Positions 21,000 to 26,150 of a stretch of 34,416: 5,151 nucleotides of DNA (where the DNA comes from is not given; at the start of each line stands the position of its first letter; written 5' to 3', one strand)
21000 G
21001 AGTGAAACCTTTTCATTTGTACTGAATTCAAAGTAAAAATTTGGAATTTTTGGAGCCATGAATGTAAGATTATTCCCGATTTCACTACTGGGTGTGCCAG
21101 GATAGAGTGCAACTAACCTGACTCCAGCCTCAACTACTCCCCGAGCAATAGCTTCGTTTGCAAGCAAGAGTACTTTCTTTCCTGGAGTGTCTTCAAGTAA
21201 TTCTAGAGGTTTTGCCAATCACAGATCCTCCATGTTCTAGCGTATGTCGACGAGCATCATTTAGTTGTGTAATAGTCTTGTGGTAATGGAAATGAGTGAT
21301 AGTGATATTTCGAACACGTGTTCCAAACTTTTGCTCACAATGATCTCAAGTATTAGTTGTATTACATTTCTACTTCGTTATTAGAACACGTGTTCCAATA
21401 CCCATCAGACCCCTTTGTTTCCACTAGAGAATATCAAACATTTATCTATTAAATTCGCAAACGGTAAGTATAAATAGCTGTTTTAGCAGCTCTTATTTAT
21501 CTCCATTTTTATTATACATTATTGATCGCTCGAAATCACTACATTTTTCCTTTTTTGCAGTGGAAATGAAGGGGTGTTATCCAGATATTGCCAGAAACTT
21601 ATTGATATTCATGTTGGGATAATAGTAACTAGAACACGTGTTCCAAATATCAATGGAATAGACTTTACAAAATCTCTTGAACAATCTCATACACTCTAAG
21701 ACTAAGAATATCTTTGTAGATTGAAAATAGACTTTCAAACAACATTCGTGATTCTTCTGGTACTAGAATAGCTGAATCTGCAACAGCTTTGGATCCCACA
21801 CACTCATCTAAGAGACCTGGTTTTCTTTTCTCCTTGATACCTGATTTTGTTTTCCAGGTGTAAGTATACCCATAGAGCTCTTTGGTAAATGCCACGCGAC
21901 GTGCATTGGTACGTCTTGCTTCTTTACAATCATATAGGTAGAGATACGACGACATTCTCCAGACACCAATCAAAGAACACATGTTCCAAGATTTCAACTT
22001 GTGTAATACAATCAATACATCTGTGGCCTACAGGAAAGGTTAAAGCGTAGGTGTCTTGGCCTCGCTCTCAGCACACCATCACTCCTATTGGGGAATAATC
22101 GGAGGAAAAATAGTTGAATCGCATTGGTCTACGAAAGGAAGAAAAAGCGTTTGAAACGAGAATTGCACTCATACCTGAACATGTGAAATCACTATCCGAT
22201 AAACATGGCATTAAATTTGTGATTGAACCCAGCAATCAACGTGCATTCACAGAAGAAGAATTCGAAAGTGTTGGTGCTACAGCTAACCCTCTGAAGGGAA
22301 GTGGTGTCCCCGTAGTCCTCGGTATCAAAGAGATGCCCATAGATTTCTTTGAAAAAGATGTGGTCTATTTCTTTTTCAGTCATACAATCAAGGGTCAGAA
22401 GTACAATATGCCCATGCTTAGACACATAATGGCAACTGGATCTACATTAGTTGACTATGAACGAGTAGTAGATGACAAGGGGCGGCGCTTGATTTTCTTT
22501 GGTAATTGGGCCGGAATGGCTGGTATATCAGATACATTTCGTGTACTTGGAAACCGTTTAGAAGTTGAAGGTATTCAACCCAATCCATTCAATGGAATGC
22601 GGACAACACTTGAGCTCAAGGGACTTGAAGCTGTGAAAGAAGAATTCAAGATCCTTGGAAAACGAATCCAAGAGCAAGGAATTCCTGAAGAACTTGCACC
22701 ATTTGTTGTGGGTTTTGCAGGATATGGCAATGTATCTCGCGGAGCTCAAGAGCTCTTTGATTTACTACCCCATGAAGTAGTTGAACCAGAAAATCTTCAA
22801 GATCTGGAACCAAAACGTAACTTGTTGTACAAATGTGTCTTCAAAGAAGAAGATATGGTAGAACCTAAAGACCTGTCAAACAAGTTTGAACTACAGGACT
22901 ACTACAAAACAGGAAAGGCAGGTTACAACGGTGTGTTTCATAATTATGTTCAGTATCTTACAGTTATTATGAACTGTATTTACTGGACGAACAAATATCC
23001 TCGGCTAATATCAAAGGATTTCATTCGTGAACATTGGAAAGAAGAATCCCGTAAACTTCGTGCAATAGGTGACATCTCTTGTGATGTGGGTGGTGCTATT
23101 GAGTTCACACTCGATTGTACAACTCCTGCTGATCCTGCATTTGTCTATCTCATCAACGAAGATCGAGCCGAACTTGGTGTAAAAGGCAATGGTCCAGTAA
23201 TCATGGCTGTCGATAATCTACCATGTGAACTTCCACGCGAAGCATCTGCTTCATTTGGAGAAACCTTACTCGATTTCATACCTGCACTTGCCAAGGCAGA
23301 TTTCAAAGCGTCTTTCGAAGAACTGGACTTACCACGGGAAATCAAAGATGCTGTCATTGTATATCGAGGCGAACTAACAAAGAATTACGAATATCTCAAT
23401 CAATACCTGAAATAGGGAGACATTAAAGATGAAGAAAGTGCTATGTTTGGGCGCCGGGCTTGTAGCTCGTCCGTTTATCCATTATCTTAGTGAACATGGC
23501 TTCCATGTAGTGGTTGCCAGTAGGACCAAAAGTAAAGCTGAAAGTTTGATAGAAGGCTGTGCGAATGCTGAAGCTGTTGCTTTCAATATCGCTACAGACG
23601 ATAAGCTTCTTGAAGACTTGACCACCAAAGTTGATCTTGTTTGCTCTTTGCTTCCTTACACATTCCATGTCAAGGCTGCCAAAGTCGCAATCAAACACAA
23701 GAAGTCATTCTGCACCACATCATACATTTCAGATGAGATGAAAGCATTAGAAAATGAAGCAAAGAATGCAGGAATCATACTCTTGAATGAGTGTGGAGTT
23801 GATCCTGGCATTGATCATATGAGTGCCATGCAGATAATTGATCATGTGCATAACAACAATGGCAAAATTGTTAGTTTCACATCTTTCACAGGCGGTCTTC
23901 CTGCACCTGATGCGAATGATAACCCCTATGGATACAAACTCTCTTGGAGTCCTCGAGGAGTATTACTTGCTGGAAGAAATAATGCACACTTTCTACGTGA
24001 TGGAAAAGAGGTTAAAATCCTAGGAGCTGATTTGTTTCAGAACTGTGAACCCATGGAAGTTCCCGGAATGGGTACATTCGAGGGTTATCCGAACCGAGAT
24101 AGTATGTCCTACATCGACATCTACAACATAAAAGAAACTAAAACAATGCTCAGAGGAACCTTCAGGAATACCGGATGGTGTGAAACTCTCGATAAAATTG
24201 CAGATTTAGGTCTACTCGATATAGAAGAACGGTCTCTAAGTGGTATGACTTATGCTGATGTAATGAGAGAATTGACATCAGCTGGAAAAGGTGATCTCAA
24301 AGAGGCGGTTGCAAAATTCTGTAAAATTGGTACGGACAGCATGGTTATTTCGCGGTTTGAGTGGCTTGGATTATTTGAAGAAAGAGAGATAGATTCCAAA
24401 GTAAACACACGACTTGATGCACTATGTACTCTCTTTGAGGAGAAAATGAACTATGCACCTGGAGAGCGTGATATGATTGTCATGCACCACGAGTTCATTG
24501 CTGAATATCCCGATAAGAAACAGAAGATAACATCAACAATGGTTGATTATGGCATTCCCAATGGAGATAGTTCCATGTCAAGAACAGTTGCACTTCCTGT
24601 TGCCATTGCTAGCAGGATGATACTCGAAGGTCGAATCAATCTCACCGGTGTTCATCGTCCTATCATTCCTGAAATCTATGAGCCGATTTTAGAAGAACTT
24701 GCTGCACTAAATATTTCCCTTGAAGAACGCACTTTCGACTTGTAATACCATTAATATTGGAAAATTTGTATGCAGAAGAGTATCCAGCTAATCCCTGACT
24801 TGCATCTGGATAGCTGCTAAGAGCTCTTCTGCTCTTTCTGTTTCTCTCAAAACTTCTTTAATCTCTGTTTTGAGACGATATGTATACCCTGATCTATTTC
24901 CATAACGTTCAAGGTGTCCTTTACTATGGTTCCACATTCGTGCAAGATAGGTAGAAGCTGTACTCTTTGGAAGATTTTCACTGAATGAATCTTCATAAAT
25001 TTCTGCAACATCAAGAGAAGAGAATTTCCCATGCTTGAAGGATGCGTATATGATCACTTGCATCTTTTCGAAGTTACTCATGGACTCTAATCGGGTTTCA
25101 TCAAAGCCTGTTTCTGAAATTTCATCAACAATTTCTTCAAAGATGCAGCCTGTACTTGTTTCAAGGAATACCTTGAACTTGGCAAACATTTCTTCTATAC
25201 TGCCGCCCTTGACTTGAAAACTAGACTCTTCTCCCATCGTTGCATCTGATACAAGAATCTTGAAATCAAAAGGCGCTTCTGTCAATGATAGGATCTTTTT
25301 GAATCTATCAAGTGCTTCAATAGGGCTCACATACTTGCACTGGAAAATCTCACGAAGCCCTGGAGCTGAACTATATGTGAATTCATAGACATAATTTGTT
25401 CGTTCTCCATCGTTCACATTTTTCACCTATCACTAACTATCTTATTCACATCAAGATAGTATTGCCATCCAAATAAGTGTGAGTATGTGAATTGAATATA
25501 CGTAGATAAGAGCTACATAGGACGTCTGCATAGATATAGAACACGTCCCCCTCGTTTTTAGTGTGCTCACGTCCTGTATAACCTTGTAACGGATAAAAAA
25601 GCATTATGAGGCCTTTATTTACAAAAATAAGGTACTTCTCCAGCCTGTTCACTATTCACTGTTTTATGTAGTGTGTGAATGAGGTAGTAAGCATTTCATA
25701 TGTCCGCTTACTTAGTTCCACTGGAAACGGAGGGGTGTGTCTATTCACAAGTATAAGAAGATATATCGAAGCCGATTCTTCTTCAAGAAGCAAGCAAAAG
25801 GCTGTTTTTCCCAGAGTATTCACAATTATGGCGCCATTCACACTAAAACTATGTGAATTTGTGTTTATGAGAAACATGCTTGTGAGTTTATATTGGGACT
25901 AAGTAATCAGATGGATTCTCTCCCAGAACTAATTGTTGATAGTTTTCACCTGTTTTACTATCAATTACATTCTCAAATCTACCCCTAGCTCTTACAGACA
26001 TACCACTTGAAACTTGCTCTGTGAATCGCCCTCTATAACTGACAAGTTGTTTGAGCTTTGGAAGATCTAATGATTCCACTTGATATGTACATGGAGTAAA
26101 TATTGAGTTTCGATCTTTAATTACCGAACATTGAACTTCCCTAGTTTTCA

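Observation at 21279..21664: Origin-of-replication-like module upstream of iorA: inverted ORB-type boxes around a 129-bp, ~74% A+T spacer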

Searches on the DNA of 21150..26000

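Call 60: search_rna_families(source=window, start=21150, end=26000, threshold=evalue, max_evalue=1)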
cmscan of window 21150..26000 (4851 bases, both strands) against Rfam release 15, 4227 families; matches with E-value up to 1: 1.
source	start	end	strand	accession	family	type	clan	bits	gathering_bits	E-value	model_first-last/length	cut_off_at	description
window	25504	25588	-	RF03967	mir-1270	Gene; miRNA;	-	21.8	90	0.42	1-83/83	no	mir-1270 microRNA precursor family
